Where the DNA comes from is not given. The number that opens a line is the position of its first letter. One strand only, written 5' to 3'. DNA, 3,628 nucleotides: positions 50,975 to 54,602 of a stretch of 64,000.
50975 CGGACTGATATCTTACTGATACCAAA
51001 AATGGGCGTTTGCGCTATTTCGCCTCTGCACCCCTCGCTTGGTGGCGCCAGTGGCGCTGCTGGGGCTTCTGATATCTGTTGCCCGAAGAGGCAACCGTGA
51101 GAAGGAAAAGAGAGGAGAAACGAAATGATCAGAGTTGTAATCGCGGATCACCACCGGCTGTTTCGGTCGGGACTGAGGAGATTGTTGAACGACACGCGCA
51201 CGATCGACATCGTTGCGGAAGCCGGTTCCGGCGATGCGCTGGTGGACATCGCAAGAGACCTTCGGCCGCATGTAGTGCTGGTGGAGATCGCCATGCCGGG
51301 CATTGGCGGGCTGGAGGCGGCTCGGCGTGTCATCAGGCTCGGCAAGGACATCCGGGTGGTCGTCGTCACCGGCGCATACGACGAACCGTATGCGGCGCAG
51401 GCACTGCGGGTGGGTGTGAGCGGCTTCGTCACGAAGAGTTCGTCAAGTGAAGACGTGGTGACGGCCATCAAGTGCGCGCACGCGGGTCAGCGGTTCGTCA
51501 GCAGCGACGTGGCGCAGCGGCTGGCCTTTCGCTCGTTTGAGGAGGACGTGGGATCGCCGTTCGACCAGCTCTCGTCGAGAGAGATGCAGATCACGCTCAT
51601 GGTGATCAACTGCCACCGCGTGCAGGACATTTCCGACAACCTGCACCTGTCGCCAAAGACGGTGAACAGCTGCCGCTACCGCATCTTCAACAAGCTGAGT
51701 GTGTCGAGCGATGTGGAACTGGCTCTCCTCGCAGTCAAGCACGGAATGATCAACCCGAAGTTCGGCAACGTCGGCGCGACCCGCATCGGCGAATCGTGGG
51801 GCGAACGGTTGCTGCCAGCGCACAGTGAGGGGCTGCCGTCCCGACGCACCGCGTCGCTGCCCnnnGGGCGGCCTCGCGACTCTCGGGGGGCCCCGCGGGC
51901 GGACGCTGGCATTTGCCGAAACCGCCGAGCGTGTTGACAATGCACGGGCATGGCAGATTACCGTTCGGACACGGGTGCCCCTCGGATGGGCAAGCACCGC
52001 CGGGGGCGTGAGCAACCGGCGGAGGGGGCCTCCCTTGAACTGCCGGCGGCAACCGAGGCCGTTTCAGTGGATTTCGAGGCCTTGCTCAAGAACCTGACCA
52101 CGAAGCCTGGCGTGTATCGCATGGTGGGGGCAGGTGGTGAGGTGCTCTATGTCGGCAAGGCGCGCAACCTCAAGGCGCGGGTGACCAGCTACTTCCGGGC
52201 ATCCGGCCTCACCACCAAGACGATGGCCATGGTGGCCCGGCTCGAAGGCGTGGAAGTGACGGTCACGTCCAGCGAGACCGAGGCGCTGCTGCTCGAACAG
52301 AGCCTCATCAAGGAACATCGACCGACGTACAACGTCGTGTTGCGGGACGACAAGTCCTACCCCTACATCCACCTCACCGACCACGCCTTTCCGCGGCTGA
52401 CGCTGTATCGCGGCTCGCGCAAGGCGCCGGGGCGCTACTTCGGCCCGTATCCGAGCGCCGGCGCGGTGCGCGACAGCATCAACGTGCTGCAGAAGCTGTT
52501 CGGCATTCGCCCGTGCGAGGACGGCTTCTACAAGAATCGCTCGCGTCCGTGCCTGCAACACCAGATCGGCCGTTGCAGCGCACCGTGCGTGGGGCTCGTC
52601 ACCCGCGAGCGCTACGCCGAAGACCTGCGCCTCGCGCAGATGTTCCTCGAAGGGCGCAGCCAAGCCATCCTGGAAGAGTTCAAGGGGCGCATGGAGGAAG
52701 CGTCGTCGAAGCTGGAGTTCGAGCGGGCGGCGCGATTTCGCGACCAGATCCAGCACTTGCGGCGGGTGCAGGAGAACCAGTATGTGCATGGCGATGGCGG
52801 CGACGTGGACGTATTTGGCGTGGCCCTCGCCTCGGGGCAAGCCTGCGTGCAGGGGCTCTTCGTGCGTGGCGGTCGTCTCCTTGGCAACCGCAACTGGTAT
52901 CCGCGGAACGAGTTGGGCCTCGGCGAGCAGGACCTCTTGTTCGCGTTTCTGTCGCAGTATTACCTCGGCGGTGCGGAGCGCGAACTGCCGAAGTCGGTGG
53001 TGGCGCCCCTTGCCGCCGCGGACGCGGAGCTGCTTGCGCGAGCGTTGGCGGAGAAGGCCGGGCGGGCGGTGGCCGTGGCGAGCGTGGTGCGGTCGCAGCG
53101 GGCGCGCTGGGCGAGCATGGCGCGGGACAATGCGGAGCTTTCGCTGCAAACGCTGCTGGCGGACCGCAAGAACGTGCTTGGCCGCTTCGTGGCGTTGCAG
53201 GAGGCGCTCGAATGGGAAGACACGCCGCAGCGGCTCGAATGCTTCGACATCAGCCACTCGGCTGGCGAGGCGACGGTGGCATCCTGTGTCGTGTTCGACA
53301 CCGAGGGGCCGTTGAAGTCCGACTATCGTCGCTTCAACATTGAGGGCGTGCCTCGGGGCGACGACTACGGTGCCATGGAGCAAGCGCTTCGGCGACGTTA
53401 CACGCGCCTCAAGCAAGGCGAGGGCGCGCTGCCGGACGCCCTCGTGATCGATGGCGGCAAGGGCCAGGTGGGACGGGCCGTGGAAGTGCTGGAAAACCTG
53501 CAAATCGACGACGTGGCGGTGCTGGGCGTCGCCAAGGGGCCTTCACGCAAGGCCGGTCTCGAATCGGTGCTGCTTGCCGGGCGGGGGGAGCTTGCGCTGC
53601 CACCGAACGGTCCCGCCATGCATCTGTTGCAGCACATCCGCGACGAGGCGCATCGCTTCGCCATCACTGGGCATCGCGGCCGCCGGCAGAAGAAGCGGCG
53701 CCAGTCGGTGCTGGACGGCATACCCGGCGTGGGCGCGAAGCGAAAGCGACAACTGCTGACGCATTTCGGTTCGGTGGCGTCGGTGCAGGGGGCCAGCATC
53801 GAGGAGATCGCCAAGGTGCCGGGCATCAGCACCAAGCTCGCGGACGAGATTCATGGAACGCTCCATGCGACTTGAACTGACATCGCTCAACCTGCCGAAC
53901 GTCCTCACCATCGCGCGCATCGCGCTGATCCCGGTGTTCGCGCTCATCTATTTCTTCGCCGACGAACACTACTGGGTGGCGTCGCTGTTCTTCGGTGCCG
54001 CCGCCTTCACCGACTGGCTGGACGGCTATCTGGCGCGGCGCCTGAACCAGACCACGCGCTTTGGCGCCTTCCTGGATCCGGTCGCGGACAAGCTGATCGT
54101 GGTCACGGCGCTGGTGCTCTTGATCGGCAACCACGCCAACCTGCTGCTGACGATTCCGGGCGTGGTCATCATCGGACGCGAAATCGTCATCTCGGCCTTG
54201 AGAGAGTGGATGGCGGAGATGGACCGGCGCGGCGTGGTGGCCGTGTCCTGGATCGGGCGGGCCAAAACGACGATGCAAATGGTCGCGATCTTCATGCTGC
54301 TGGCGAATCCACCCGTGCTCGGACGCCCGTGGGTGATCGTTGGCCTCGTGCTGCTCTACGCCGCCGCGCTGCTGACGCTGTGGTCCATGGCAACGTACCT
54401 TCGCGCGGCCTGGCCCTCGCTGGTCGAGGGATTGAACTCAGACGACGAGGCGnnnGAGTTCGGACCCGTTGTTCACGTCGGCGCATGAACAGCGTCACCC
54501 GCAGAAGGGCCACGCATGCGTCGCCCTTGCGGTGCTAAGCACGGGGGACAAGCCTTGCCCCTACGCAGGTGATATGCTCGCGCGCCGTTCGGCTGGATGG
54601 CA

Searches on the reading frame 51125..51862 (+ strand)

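Call 5: search_protein_families(library=pfam, proteins=[window:51125-51862:+], max_evalue=0.01)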
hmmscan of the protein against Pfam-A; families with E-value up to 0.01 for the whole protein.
window:51125-51862:+ (246 aa): 2 families
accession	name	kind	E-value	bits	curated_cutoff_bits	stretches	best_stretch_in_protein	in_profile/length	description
PF00072.30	Response_reg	-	8.6e-22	77.9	30.2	1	4-116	1-111/111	Response regulator receiver domain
PF00196.25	GerE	-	7.2e-13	48.4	23.5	1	147-203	1-57/57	Bacterial regulatory proteins, luxR family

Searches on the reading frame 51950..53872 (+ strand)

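Call 6: search_protein_families(library=pfam, proteins=[window:51950-53872:+], max_evalue=0.001)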
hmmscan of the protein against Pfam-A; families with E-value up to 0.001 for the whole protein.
window:51950-53872:+ (641 aa): 7 families
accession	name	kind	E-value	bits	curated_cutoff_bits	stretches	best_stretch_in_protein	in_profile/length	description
PF08459.17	UvrC_RNaseH_dom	-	9.4e-54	182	22.3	1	417-572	1-159/159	UvrC RNAse H endonuclease domain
PF22920.2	UvrC_RNaseH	-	9e-31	106.6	24.3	1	285-401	1-115/116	UvrC Ribonuclease H-like domain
PF14520.12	HHH_5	-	3.2e-10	40.8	27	1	588-634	4-51/57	Helix-hairpin-helix domain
PF02151.25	UVR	-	1.4e-09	37.9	21.5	1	248-272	11-35/36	UvrB/uvrC motif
PF01541.30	GIY-YIG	-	2.2e-09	37.9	22.6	1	53-128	2-78/78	GIY-YIG catalytic domain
PF12826.13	HHH_2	-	1.3e-07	32.1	27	1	590-639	7-56/64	Helix-hairpin-helix motif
PF00633.29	HHH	-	6.8e-06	26.1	24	1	615-635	8-28/30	Helix-hairpin-helix motif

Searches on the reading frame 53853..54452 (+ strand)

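Call 6: search_protein_families(library=pfam, proteins=[window:53853-54452:+], max_evalue=0.001)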
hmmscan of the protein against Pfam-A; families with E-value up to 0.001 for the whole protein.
window:53853-54452:+ (200 aa): 1 family
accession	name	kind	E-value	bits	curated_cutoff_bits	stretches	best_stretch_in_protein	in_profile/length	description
PF01066.26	CDP-OH_P_transf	-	3e-41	141.8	22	1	12-177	1-152/152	CDP-alcohol phosphatidyltransferase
